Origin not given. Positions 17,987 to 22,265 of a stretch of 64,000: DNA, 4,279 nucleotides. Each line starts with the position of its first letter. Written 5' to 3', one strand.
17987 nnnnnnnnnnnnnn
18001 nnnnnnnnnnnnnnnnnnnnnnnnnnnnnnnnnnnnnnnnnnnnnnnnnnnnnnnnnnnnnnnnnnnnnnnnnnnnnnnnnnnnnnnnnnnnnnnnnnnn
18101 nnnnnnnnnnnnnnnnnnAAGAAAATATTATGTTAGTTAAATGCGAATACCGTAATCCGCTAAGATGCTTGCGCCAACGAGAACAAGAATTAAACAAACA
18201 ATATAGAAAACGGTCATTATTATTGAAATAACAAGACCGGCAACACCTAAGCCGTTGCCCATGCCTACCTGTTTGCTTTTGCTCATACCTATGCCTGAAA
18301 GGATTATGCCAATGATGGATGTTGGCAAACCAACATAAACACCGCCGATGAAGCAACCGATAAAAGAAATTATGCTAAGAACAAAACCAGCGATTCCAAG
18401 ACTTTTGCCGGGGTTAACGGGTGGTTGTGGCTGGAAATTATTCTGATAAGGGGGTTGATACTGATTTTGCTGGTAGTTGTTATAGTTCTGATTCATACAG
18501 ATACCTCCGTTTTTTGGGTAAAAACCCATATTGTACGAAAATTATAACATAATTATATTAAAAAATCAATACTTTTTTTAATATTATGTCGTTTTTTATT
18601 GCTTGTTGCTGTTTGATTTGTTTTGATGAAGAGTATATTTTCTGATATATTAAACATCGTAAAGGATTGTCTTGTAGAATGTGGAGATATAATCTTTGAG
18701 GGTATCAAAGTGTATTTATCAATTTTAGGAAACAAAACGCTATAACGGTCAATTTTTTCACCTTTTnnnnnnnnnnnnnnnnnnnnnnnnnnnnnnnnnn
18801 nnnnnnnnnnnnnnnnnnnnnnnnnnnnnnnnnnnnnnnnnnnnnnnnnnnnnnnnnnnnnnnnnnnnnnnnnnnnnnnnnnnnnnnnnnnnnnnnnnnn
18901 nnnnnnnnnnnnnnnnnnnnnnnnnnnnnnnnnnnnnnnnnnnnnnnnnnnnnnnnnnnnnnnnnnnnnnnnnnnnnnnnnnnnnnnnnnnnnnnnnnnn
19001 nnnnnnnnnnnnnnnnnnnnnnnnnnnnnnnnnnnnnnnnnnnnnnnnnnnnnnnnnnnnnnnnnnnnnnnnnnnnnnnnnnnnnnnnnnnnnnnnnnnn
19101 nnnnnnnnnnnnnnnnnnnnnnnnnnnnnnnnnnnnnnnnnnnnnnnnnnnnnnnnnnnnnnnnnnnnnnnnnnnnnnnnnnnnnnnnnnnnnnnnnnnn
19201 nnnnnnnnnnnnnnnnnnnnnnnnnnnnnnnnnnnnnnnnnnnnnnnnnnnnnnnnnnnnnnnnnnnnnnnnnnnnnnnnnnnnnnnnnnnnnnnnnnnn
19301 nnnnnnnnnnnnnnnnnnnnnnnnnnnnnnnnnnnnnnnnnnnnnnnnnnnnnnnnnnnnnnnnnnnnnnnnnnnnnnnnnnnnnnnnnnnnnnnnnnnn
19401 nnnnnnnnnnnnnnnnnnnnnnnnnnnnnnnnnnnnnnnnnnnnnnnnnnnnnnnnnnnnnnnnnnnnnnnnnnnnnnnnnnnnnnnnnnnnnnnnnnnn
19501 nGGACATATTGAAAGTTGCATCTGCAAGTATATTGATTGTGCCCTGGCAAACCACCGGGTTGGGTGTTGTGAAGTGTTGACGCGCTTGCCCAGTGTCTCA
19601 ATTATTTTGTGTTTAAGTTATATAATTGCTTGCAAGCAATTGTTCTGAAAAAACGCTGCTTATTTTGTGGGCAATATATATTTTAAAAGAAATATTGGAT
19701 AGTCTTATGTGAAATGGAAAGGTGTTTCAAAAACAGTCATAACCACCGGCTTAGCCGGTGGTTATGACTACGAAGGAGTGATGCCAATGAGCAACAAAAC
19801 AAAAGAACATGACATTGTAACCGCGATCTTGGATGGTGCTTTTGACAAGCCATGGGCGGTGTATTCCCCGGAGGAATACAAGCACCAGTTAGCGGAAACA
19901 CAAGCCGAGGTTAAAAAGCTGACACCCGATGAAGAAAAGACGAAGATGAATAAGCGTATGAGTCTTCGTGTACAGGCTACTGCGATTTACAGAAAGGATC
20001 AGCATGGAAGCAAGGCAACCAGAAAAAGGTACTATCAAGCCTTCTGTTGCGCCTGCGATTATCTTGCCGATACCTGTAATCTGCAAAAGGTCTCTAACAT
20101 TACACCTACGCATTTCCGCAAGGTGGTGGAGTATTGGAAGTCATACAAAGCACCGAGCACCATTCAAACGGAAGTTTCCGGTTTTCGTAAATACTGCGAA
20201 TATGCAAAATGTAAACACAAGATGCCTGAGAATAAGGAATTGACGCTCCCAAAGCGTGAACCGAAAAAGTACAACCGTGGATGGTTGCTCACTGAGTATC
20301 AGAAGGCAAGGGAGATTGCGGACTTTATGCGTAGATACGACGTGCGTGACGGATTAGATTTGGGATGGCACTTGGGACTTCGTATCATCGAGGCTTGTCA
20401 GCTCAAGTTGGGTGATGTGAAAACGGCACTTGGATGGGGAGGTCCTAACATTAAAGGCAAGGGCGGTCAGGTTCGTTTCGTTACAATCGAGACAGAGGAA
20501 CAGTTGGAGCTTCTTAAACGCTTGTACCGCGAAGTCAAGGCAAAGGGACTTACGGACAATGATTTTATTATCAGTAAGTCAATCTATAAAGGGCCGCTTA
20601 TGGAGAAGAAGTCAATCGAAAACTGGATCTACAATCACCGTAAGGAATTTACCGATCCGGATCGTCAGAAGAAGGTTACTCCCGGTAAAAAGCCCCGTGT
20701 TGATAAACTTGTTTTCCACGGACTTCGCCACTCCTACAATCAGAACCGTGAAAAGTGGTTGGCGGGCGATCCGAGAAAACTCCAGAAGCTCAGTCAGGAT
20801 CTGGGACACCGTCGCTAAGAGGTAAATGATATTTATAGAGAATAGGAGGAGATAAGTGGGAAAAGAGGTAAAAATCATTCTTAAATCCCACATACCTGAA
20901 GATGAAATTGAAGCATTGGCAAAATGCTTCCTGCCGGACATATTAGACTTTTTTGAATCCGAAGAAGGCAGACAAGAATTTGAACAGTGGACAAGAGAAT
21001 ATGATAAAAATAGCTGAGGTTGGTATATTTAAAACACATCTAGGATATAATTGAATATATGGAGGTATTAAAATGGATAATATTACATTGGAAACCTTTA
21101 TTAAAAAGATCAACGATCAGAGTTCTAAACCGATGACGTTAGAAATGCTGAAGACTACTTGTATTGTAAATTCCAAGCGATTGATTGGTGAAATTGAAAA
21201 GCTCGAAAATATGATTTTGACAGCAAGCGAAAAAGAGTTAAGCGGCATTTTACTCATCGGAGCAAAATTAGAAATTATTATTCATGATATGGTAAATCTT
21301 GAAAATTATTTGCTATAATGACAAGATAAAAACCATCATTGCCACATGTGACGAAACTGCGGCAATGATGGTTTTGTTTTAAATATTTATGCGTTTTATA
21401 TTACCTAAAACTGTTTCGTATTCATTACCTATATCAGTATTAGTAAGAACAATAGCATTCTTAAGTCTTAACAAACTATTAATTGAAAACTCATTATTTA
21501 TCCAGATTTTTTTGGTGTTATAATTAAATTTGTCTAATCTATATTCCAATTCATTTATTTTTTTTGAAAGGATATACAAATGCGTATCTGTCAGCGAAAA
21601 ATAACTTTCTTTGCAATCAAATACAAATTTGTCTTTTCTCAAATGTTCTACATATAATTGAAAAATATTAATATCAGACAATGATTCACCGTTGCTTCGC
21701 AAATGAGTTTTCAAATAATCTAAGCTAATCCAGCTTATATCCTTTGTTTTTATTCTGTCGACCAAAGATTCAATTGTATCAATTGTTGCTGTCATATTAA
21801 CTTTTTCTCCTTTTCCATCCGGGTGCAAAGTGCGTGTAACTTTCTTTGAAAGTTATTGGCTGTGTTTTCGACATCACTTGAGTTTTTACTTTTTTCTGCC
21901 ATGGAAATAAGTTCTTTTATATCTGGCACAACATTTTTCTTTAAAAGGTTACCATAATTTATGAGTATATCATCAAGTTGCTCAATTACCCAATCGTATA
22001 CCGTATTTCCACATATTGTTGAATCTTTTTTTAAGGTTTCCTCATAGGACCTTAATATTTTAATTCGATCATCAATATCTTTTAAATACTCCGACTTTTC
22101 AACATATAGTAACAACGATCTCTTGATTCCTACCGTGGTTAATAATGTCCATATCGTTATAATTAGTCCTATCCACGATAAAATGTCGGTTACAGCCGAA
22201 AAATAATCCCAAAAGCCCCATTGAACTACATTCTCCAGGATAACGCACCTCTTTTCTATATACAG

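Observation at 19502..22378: Small decayed integrative island wedged between sigK and the 3' end of tRNA-Leu(GAG)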

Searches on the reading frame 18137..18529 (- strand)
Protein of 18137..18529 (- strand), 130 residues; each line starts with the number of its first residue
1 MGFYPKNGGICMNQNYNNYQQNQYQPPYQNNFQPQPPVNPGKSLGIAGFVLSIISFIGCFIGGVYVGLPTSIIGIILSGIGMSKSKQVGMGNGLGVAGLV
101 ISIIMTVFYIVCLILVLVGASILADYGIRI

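Call 5: search_protein_families(library=pfam, proteins=[window:18137-18529:-], max_evalue=0.1)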
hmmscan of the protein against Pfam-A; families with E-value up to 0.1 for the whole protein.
window:18137-18529:- (130 aa): 2 families
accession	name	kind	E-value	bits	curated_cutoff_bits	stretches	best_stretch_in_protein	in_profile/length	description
PF13828.11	DUF4190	-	0.00028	21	35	1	44-111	1-61/62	Domain of unknown function (DUF4190)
PF13197.11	DUF4013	-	0.0025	18.1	26.9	1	34-127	33-123/168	Protein of unknown function (DUF4013)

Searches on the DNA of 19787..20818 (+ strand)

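Call 34: search_rna_families(sources=[L082, L091, L081], threshold=gathering)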
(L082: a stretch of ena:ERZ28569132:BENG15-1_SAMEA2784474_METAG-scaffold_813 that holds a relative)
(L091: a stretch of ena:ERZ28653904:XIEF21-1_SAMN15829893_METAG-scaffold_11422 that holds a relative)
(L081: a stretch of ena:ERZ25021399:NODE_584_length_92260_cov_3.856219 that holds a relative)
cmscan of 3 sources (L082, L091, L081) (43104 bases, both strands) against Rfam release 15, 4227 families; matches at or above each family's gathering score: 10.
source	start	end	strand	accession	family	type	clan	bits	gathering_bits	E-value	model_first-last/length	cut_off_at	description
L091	5575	5921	-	RF00023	tmRNA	Gene;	CL00001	165.6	47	9.8e-66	1-374/374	no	transfer-messenger RNA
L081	7969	8042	+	RF00005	tRNA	Gene; tRNA;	CL00001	70.8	29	1.3e-13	1-71/71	no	tRNA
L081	8475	8548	+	RF00005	tRNA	Gene; tRNA;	CL00001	70.8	29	1.3e-13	1-71/71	no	tRNA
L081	8312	8384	+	RF00005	tRNA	Gene; tRNA;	CL00001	70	29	2e-13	1-71/71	no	tRNA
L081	8060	8132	+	RF00005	tRNA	Gene; tRNA;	CL00001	64.5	29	6.8e-12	1-71/71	no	tRNA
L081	8557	8629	+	RF00005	tRNA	Gene; tRNA;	CL00001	64.5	29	6.8e-12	1-71/71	no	tRNA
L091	9339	9437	-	RF00169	Bacteria_small_SRP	Gene;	CL00003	63.9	40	5.7e-12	1-97/97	no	Bacterial small signal recognition particle RNA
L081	8394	8466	+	RF00005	tRNA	Gene; tRNA;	CL00001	62.8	29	2e-11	1-71/71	no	tRNA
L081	8175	8246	+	RF00005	tRNA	Gene; tRNA;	CL00001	60.7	29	7.8e-11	1-71/71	no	tRNA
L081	3799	3878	-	RF00005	tRNA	Gene; tRNA;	CL00001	49.4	29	9.7e-08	1-71/71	no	tRNA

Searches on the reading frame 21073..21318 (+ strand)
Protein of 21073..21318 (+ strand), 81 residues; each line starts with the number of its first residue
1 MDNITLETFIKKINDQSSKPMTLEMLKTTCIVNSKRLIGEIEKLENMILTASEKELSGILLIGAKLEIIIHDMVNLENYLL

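Call 5: search_protein_families(library=pfam, proteins=[window:21073-21318:+], max_evalue=0.1)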
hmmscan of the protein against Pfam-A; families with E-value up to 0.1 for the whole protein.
window:21073-21318:+ (81 aa): 0 families

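Call 20: search_protein_families(library=ncbifam, proteins=[window:21073-21318:+], max_evalue=0.1)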
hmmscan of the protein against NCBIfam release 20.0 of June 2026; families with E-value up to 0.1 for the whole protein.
window:21073-21318:+ (81 aa): 0 families

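Call 21: search_protein_families(library=phrogs, proteins=[window:21073-21318:+], max_evalue=0.1)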
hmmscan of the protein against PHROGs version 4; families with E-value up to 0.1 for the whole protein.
window:21073-21318:+ (81 aa): 0 families

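Call 47: search_protein_families(library=padloc, proteins=[window:21073-21318:+], max_evalue=1)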
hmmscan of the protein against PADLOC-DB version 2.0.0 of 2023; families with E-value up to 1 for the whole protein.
window:21073-21318:+ (81 aa): 0 families
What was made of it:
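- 21073..21318 (+): ORF81, unknown function, with a good GGAGG ribosome-binding site. No family hit (calls 5, 20, 21, 47).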

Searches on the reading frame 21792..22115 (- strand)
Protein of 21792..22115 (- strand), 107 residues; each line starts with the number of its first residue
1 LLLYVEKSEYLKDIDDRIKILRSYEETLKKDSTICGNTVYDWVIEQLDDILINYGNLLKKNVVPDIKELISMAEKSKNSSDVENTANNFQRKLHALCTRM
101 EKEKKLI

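Call 5: search_protein_families(library=pfam, proteins=[window:21792-22115:-], max_evalue=0.1)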
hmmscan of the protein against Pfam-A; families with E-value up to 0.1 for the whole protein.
window:21792-22115:- (107 aa): 0 families

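Call 20: search_protein_families(library=ncbifam, proteins=[window:21792-22115:-], max_evalue=0.1)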
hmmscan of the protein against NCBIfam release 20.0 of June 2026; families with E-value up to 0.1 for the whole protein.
window:21792-22115:- (107 aa): 1 family
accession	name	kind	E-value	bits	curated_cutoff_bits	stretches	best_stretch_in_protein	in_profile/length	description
NF008230.0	PRK10997.1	equivalog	0.016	14.4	500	1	2-89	151-239/487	ATPase RavA stimulator ViaA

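Call 21: search_protein_families(library=phrogs, proteins=[window:21792-22115:-], max_evalue=0.1)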
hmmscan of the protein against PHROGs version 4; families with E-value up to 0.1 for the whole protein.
window:21792-22115:- (107 aa): 0 families

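Call 47: search_protein_families(library=padloc, proteins=[window:21792-22115:-], max_evalue=1)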
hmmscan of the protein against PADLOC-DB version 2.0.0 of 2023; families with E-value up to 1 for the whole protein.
window:21792-22115:- (107 aa): 0 families

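Call 65: search_dna_similar(query=window:21792-22115:-, collection=plasmids, mode=protein, max_evalue=0.01, max_rows=10)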
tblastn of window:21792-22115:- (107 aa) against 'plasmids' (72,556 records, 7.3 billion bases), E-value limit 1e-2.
No match.

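Call 93: search_dna_similar(query=window:21792-22115:-, collection=phages, mode=protein, max_evalue=1, max_rows=10)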
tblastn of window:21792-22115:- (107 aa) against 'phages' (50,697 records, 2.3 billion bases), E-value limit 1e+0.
No match.
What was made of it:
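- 21792..22115 (-): ORF107, unknown function, translationally coupled to ORF138. No tblastn match in plasmids or phages (calls 65, 93).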
